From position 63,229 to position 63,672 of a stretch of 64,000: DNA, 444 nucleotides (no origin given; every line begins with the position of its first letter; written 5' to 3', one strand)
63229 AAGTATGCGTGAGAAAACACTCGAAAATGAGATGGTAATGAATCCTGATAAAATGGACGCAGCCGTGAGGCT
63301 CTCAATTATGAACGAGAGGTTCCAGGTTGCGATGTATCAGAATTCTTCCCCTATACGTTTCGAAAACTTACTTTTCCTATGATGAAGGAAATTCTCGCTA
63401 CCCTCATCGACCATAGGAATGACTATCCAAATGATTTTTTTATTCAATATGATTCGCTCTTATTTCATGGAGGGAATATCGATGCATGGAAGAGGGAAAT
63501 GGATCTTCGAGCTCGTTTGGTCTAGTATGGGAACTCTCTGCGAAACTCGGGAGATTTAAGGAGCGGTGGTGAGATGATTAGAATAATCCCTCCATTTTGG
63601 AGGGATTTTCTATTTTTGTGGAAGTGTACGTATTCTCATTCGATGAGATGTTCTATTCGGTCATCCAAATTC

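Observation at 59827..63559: AT-rich, co-directional cluster after dnaK: kinase, Mrr-like nuclease, unknown protein, HD hydrolase (candidate defence island)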

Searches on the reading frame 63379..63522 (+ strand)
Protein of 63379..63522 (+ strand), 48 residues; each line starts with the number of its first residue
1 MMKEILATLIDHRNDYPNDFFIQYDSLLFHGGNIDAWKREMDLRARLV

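Call 9: search_protein_families(library=pfam, max_evalue=0.1, proteins=[window:63379-63522:+])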
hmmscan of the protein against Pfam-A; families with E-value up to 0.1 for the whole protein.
seq(48 aa): 1 family
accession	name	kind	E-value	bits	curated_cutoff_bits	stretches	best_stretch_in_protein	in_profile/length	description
PF10265.14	Miga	-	0.069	12.5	25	1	3-48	350-396/540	Mitoguardin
